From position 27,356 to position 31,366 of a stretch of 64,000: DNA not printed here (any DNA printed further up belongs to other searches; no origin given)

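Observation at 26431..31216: PilT-like ATPase translationally coupled to a 1200-aa STAND NTPase with a dead cyclase domain; no other pilus genes nearby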

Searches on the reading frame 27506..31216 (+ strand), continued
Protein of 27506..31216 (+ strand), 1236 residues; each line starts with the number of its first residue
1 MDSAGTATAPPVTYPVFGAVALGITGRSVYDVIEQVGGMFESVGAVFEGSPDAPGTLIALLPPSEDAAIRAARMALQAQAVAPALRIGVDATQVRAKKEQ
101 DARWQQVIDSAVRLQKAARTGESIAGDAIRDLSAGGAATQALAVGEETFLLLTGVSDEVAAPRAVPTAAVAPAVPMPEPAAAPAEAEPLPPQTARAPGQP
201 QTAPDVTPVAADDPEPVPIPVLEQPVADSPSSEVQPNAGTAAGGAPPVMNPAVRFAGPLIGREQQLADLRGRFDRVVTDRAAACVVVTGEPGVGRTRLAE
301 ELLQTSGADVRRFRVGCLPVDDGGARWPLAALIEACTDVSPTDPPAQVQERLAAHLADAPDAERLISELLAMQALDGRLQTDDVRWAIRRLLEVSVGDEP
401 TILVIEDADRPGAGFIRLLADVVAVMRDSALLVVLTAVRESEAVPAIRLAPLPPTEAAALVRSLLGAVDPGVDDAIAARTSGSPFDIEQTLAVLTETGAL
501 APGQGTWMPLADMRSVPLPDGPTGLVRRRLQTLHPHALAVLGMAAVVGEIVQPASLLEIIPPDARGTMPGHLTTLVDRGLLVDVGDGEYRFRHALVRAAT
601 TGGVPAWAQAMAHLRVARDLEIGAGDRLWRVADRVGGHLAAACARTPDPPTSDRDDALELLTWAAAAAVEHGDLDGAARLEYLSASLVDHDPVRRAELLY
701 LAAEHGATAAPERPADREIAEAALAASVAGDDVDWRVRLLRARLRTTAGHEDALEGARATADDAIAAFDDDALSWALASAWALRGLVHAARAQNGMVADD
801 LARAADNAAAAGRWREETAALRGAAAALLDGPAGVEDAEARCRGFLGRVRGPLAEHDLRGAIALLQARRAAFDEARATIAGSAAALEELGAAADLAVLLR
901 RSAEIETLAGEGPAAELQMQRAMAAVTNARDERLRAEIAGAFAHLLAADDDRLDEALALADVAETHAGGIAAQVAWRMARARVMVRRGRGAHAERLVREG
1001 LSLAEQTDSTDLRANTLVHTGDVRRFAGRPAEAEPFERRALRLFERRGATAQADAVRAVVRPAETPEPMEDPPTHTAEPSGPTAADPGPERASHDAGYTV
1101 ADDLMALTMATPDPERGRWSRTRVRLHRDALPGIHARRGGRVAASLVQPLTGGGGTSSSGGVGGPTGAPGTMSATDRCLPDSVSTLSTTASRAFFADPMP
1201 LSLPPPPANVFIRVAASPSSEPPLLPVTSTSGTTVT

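Call 20: find_encoding_contigs(protein=P0031, flank=10000, max_places=3)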
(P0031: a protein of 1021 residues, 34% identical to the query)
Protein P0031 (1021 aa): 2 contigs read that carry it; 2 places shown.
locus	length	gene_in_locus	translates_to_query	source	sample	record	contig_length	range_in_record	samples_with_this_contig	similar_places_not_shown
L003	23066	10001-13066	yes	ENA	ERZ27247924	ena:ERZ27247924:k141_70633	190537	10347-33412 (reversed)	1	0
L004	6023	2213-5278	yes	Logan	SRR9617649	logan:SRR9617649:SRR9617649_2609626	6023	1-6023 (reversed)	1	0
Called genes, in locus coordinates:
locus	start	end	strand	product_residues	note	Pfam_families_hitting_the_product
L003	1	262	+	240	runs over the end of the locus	PF01138:RNase_PH, PF03725:RNase_PH_C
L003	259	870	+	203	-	PF01725:Ham1p_like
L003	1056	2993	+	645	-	PF01590:GAF (weak), PF00989:PAS (weak), PF08447:PAS_3, PF00989:PAS, PF08448:PAS_4 (weak), PF08447:PAS_3, PF00512:HisKA, PF02518:HATPase_c, +2 more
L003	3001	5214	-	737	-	PF11992:TgpA_N, PF01841:Transglut_core, PF13559:DUF4129 (weak)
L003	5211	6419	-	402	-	PF01882:DUF58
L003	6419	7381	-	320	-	PF20030:bpMoxR (faint), PF01078:Mg_chelatase (faint), PF00004:AAA, PF07726:AAA_3, PF07728:AAA_5, PF17863:AAA_lid_2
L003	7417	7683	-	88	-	-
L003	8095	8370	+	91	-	-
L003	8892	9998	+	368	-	PF00437:T2SSE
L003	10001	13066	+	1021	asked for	PF13191:AAA_16, PF13401:AAA_22 (weak), PF13424:TPR_12 (faint)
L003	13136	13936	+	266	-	-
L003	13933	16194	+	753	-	PF01627:Hpt, PF02895:H-kinase_dim, PF02518:HATPase_c, PF01584:CheW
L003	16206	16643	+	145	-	PF01584:CheW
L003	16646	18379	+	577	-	PF00672:HAMP, PF00015:MCPsignal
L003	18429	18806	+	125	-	PF00072:Response_reg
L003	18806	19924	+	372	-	PF00072:Response_reg, PF01339:CheB_methylest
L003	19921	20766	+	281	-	PF03705:CheR_N, PF01739:CheR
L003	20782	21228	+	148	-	PF13690:CheX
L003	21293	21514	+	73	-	-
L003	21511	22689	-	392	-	PF08447:PAS_3, PF00989:PAS (weak), PF13426:PAS_9 (weak), PF08447:PAS_3, PF00989:PAS, PF13188:PAS_8 (weak), PF08448:PAS_4, PF13426:PAS_9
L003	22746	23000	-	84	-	-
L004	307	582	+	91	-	-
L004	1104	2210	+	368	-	PF00437:T2SSE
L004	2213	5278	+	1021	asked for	PF13191:AAA_16, PF13401:AAA_22 (weak), PF13424:TPR_12 (faint)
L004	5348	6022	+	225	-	?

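Call 21: find_encoding_contigs(protein=P0035, flank=10000, max_places=3)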
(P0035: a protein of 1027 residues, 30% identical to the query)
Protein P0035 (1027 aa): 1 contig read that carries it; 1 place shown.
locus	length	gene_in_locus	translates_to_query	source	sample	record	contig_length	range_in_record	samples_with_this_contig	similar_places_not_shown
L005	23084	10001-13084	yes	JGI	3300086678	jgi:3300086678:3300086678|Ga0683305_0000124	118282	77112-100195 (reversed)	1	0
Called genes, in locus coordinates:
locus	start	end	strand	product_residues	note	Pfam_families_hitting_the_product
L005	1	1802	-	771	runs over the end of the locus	PF20256:MoCoBD_2, PF02738:MoCoBD_1, PF20256:MoCoBD_2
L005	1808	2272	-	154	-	PF00111:Fer2 (weak), PF13085:Fer2_3 (faint), PF01799:Fer2_2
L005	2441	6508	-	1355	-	-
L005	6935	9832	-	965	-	PF13191:AAA_16, PF13401:AAA_22 (faint), PF00196:GerE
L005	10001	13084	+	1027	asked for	PF00211:Guanylate_cyc, PF13191:AAA_16, PF13401:AAA_22 (weak)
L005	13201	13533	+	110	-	-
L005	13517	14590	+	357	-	PF04055:Radical_SAM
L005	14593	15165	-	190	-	PF00300:His_Phos_1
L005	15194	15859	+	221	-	-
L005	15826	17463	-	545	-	PF20703:nSTAND1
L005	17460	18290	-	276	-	PF13289:SIR2_2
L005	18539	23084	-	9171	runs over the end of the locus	-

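Call 25: find_related_loci(query=A1, collection=genome_contigs, flank=10000)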
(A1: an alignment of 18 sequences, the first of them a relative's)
Query A1 (1236 aa) in genome_contigs; peptide patterns used: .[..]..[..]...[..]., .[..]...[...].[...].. (x = any residue, [..] = any of these).
204 stretches matched a pattern; 13 encode a relative of the query (tblastn E <= 1e-3); 13 distinct loci.
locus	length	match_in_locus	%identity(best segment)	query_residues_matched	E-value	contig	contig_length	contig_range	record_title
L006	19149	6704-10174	59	1-1080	0e+0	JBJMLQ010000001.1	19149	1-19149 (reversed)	MAG: Actinomycetota bacterium isolate H1_18_all_fractions_metab_conc_61_70_18 k255_5153, whole genome shotgun sequence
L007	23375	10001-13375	59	1-1048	0e+0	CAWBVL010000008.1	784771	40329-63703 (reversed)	MAG: uncultured Actinomycetes bacterium isolate MFD07691.bin.2.43 genome assembly, contig: contig_8294, whole genome sho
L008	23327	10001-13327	61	2-1089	0e+0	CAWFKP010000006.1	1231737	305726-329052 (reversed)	MAG: uncultured Actinomycetes bacterium isolate MFD00392.bin.2.405 genome assembly, contig: contig_7893, whole genome sh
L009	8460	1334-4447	62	11-1048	0e+0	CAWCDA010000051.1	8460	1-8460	MAG: uncultured Actinomycetes bacterium isolate MFD08700.bin.2.91 genome assembly, contig: contig_47182, whole genome sh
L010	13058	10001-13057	62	1-1036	0e+0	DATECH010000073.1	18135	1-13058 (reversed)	MAG TPA_asm: Actinomycetota bacterium isolate SMAG_U8266 k141_1808579, whole genome shotgun sequence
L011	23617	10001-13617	61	1-1236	0e+0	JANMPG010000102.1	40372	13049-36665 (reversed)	MAG: Actinomycetes bacterium isolate OTE_51_metabat_502 OTE_51_k141_5219357, whole genome shotgun sequence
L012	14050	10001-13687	56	3-1117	0e+0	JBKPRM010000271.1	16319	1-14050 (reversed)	MAG: Actinomycetota bacterium isolate GS_EKS_MAG_00049 GS_EKS_000002899811, whole genome shotgun sequence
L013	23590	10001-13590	58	1-1223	0e+0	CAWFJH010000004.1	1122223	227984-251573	MAG: uncultured Actinomycetes bacterium isolate MFD02242.bin.2.325 genome assembly, contig: contig_5329, whole genome sh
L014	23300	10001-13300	71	11-1108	0e+0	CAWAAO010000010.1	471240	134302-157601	MAG: uncultured Actinomycetes bacterium isolate MFD00392.bin.2.319 genome assembly, contig: contig_4888, whole genome sh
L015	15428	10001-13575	61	1-1236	0e+0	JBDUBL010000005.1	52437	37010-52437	MAG: Actinomycetota bacterium isolate cluster4_bin.22 NODE_560_length_52437_cov_10.322554, whole genome shotgun sequence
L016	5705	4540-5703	57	1-319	5e-63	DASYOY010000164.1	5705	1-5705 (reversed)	MAG TPA_asm: Actinomycetota bacterium isolate SMAG_U4442 k141_1164380, whole genome shotgun sequence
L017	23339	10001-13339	60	1-1107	0e+0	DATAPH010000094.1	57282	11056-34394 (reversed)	MAG TPA_asm: Actinomycetota bacterium isolate SMAG_U5436 k141_4188031, whole genome shotgun sequence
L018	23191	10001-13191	69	1-1048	5e-152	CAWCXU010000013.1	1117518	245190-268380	MAG: uncultured Actinomycetes bacterium isolate MFD07639.bin.1.66 genome assembly, contig: contig_5671, whole genome sho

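Call 46: find_related_loci(query=A4, collection=metagenome_contigs, flank=10000)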
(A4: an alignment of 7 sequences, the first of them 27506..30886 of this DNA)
Query A4 (1127 aa) in metagenome_contigs; peptide patterns used: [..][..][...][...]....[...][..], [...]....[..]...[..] (x = any residue, [..] = any of these).
600 stretches matched a pattern (row limit reached: there are more); 127 encode a relative of the query (tblastn E <= 1e-3); the best 80 are kept; 80 distinct loci.
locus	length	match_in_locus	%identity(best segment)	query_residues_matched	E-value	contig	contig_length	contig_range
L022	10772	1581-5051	59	1-1080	0e+0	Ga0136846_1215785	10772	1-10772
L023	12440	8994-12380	60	1-1063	0e+0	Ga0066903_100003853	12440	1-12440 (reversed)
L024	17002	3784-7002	60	1-1048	0e+0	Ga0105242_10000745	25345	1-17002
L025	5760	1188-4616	56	23-1082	0e+0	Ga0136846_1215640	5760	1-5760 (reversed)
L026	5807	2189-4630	65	247-1061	0e+0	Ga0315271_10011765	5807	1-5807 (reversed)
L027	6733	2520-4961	65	247-1061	0e+0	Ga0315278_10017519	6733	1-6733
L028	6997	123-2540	63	241-1048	0e+0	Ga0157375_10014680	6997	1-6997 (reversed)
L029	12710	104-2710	59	250-1114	0e+0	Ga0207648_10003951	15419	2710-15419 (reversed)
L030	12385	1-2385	62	269-1067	0e+0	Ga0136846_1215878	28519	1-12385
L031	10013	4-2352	63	341-1114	0e+0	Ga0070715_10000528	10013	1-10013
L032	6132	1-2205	64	313-1048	0e+0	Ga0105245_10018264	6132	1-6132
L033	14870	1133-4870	58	1-1107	0e+0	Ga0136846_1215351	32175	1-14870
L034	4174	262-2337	65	356-1048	0e+0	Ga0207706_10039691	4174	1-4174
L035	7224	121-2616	56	259-1107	0e+0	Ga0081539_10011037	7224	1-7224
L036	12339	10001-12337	56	1-750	0e+0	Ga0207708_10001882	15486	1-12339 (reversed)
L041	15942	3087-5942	45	15-1056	2e-120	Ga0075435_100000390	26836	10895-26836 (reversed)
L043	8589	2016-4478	38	251-1125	6e-102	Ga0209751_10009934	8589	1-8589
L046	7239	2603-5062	34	258-1060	5e-83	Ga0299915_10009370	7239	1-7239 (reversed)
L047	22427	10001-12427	34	262-1052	1e-78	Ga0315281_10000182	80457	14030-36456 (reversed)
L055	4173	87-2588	28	254-1060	4e-57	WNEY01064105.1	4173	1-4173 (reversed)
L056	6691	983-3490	29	253-1060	1e-55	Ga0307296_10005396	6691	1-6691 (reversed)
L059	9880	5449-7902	28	259-1060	2e-51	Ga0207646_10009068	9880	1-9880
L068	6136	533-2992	29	256-1060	3e-45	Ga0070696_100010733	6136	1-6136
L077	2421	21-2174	28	317-1060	2e-26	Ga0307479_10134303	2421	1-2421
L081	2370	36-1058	32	722-1060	7e-21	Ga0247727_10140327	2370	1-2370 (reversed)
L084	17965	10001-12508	28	258-1060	4e-50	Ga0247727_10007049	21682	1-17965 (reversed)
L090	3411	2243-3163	29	755-1060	7e-17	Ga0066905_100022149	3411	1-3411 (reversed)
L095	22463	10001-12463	30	256-1060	2e-56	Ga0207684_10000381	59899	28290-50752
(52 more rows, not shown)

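Call 58: list_cluster_members(proteins=[P0001, P0081, P0271])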
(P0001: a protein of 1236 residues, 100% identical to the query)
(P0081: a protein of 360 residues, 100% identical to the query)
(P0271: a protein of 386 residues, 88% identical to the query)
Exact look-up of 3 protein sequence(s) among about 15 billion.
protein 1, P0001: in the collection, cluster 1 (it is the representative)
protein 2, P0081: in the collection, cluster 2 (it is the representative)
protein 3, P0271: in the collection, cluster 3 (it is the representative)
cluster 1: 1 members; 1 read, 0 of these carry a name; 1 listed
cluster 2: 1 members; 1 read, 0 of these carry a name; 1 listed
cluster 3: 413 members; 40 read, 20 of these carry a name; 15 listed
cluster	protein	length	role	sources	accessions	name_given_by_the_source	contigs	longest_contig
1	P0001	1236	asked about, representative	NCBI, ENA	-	-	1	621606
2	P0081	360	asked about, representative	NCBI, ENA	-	-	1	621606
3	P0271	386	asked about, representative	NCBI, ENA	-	-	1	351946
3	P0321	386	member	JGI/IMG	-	twitching motility protein PilT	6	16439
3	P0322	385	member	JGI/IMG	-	twitching motility protein PilT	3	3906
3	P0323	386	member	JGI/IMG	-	twitching motility protein PilT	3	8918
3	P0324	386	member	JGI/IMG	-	twitching motility protein PilT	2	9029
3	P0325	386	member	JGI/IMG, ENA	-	twitching motility protein PilT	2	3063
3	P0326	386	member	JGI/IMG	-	twitching motility protein PilT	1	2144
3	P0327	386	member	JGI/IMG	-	twitching motility protein PilT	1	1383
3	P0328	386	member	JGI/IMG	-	twitching motility protein PilT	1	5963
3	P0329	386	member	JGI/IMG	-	twitching motility protein PilT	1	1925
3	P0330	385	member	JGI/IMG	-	twitching motility protein PilT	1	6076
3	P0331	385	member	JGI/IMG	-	twitching motility protein PilT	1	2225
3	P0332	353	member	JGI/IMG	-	twitching motility protein PilT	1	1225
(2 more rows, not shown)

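Call 71: search_protein_families(library=padloc, proteins=[window:27506-30886:+], max_evalue=0.01)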
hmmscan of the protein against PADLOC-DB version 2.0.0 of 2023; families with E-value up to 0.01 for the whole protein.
window:27506-30886:+ (1127 aa): 1 family
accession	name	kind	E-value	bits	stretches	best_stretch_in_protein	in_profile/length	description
PDLC05079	PDC-S73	-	0.0038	14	1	283-304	192-213/752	-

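Call 72: search_protein_families(library=pfam, proteins=[L003:13136-13936:+, L003:10001-13066:+], max_evalue=0.05)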
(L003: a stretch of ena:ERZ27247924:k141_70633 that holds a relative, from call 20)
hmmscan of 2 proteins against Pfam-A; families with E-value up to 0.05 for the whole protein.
L003:13136-13936:+ (266 aa): 0 families

L003:10001-13066:+ (1021 aa): 8 families
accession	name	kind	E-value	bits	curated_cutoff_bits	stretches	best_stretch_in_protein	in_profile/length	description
PF13191.12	AAA_16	-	1.6e-18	68.2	32.6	1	194-369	4-166/167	AAA ATPase domain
PF13424.12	TPR_12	-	2.5e-10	40.8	30.1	2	812-879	6-75/77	Tetratricopeptide repeat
PF13401.12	AAA_22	-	9.5e-08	32.9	27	1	213-370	3-121/130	AAA domain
PF13374.12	TPR_10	-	0.00018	21.9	27.5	1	815-842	8-35/42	Tetratricopeptide repeat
PF25199.1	nSTAND_NTPase5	-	0.00033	20.9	34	0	196-270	19-93/145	Novel STAND NTPase 5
PF07719.23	TPR_2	-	0.00052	20.4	27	0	814-837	6-29/34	Tetratricopeptide repeat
PF13176.12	TPR_7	-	0.0053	17.2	27.9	0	861-881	11-31/36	Tetratricopeptide repeat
PF13173.12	AAA_14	-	0.013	16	27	1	216-247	3-32/129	AAA domain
